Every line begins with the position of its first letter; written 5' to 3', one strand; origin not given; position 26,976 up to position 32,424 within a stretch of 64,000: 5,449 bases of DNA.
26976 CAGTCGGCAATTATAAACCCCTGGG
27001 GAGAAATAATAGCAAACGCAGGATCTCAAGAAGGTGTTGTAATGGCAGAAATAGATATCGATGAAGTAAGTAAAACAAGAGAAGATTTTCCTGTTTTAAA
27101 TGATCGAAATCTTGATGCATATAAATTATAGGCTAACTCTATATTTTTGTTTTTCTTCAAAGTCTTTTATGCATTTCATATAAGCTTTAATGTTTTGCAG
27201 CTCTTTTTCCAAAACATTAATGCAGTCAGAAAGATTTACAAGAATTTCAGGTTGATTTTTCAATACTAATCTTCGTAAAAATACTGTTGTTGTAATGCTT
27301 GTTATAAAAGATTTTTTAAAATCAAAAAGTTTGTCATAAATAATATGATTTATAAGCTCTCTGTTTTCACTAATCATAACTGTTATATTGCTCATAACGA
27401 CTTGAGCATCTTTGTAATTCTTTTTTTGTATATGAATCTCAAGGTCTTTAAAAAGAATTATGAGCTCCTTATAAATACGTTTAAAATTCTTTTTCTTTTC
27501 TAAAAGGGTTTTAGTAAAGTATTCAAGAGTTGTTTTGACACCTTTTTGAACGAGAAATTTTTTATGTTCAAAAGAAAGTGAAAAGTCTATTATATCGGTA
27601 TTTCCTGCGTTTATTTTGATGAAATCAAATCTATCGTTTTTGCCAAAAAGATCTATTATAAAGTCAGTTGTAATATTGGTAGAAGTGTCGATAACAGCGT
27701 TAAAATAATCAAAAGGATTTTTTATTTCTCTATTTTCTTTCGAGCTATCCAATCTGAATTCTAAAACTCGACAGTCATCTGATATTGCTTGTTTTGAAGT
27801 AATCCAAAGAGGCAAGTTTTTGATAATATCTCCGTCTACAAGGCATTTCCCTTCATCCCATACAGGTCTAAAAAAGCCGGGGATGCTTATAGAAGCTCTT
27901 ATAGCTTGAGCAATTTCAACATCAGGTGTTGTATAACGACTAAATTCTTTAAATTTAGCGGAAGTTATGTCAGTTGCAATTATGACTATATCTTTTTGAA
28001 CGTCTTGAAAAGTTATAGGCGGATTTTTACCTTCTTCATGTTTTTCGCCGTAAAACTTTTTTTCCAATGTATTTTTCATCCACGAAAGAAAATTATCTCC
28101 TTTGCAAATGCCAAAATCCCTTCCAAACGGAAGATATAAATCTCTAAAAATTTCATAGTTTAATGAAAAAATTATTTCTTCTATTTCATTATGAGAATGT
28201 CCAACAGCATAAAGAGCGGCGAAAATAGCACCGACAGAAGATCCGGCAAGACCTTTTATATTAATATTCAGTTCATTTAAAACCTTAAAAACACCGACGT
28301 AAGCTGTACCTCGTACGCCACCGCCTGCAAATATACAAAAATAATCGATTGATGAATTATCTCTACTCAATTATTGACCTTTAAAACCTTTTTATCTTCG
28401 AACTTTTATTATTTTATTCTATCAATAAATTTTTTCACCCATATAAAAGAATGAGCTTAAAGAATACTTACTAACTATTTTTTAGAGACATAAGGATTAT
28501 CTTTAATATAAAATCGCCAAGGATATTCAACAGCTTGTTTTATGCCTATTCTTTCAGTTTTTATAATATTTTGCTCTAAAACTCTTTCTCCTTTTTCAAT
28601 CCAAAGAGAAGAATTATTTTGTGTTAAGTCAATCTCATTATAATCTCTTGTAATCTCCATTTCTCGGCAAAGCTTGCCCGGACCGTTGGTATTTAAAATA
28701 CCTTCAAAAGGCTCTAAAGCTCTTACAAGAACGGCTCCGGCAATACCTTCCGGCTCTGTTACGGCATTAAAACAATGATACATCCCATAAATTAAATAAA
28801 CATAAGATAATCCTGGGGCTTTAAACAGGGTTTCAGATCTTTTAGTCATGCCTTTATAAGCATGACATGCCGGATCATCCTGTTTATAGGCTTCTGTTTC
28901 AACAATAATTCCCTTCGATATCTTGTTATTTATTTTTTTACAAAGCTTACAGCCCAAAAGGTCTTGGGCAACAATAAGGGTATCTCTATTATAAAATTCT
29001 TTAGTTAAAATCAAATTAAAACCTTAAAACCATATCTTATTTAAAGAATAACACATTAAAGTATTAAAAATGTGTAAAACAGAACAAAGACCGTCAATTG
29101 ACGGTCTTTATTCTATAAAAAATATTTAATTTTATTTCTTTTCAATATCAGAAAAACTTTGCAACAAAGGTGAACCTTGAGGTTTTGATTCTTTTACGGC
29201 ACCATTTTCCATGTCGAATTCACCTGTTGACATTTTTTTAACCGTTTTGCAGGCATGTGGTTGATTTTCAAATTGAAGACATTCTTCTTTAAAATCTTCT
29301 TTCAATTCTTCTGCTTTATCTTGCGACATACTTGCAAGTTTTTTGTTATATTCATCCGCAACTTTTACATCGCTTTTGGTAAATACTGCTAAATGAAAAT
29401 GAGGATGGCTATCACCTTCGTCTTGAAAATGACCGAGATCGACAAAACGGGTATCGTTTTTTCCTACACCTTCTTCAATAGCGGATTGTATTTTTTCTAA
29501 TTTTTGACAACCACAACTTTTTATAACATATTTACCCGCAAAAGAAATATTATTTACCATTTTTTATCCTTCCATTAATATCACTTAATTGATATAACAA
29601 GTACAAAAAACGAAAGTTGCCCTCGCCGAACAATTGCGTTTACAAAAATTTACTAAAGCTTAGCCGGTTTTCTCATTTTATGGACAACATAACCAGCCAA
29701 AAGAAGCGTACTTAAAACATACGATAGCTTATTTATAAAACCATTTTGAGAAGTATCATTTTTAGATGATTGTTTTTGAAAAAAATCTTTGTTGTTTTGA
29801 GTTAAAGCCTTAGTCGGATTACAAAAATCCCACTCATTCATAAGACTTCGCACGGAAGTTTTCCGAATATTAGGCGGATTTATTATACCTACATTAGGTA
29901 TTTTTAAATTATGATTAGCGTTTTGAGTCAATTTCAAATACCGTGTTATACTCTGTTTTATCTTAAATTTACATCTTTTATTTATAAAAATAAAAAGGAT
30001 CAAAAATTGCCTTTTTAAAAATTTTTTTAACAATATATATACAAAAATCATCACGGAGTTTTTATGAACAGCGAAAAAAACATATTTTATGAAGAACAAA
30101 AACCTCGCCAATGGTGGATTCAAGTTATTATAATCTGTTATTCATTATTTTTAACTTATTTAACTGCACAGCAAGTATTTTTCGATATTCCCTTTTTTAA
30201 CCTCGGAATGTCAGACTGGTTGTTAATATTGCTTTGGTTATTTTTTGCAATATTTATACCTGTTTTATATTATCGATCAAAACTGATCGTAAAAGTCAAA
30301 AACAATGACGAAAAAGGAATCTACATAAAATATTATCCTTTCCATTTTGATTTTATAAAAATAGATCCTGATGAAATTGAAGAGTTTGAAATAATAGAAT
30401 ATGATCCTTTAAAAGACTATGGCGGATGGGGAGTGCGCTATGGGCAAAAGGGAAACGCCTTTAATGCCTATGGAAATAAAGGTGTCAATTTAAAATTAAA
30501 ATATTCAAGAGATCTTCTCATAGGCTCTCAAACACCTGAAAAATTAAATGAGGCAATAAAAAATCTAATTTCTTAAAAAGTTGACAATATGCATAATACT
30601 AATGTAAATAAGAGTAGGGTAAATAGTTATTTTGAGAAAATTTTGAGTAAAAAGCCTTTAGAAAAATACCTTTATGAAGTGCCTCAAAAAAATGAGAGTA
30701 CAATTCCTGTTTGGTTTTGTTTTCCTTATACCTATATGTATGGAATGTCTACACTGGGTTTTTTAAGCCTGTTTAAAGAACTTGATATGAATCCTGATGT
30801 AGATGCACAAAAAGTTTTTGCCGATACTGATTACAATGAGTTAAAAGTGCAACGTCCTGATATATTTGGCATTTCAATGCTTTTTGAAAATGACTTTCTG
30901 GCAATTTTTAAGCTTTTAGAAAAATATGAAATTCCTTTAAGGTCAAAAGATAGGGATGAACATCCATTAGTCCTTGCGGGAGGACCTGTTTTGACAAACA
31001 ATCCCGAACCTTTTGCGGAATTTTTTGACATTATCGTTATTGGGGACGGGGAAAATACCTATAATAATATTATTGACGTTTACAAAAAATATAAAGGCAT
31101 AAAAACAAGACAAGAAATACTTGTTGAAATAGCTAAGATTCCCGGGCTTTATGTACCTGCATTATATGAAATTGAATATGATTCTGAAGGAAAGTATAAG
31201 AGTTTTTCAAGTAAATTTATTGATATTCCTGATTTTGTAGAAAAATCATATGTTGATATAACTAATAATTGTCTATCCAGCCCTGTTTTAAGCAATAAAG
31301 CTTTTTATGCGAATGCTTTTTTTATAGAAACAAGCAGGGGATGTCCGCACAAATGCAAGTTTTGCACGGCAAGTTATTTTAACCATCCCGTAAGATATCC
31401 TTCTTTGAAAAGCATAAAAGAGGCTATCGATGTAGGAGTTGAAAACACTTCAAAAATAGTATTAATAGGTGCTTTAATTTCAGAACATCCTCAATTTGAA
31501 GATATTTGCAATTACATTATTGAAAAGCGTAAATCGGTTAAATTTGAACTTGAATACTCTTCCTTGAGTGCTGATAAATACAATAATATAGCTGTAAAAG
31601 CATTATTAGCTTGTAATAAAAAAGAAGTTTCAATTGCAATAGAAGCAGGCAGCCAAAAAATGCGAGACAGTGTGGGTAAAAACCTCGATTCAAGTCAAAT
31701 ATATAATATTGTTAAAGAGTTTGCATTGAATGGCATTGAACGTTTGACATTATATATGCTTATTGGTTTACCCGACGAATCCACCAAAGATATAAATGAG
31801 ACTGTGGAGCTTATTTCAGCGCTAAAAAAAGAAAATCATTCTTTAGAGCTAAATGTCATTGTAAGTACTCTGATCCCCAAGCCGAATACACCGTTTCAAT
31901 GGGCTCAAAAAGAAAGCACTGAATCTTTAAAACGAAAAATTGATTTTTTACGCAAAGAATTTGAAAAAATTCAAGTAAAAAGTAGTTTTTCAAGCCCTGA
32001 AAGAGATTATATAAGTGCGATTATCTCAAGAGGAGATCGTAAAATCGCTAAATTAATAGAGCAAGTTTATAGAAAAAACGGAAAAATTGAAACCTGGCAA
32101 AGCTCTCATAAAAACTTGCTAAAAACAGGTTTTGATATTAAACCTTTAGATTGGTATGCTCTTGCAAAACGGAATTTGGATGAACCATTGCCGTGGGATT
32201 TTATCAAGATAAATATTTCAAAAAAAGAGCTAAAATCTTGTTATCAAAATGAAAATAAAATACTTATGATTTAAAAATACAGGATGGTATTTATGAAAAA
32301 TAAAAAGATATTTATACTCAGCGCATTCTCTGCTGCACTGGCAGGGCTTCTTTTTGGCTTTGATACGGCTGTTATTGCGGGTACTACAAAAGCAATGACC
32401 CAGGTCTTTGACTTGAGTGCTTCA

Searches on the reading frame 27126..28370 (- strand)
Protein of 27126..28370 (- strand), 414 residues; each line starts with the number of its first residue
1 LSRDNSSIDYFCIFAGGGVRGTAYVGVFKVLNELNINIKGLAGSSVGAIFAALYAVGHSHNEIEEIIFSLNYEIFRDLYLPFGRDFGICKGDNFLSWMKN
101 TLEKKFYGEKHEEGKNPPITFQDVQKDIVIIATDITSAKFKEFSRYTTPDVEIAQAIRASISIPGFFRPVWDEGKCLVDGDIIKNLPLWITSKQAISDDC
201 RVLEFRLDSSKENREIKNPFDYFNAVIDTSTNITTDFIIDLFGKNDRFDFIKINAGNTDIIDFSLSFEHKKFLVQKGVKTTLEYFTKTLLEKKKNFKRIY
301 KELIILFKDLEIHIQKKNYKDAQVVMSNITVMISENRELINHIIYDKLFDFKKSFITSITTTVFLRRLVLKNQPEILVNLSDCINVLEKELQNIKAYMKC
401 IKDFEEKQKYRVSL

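Call 22: search_protein_families(library=pfam, proteins=[window:27126-28370:-], max_evalue=0.01)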
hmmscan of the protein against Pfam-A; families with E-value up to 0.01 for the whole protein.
window:27126-28370:- (414 aa): 1 family
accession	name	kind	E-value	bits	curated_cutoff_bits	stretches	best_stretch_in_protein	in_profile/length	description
PF01734.28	Patatin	-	6e-33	115.1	27.7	1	14-189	3-188/191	Patatin-like phospholipase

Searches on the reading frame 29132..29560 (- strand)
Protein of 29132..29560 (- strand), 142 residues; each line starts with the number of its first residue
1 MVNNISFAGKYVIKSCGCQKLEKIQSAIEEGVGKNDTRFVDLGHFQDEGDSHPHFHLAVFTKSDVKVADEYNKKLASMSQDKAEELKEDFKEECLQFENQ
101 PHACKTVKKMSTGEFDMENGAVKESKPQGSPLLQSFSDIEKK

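Call 4: search_protein_families(library=pfam, proteins=[window:29132-29560:-], max_evalue=0.01)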
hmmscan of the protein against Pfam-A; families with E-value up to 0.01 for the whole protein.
window:29132-29560:- (142 aa): 1 family
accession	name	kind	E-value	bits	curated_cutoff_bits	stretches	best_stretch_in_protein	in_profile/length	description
PF23343.2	REP_ORF2-G2P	-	0.0074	17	27.8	1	28-87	30-85/99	Replication-associated protein ORF2/G2P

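Call 14: search_protein_families(library=ncbifam, proteins=[window:29132-29560:-], max_evalue=1)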
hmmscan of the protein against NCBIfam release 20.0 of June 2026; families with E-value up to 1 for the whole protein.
window:29132-29560:- (142 aa): 2 families
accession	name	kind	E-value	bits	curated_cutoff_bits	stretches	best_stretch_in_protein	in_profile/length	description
NF011551.0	PRK14981.1-3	equivalog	0.025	14.8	183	1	65-124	41-99/120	DNA-directed RNA polymerase subunit F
NF051463.1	Rv1815_serprot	equivalog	0.028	13.8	175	1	97-133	117-153/190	Rv1815 family serine proteinase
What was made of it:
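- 29132..29560 (-): 142-aa protein of unknown family that starts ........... No family was found (calls 4, 14).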

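Call 47: search_protein_families(library=padloc, proteins=[window:29132-29560:-], max_evalue=0.01)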
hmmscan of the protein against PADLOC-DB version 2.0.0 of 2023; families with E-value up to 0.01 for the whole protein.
window:29132-29560:- (142 aa): 0 families

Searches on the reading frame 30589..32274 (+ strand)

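Call 58: search_protein_families(library=pfam, proteins=[window:30589-32274:+], max_evalue=0.01)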
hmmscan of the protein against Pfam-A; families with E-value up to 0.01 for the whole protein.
window:30589-32274:+ (561 aa): 3 families
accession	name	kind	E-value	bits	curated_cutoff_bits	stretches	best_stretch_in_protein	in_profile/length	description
PF19864.5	Radical_SAM_N2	-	1.5e-30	106.1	29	1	66-190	26-151/151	Radical SAM proteins, N-terminal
PF04055.27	Radical_SAM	-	6.3e-18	65.9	29.5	1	246-409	1-166/166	Radical SAM superfamily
PF02310.24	B12-binding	-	4.5e-05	23.7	32.1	1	84-161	46-120/121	B12 binding domain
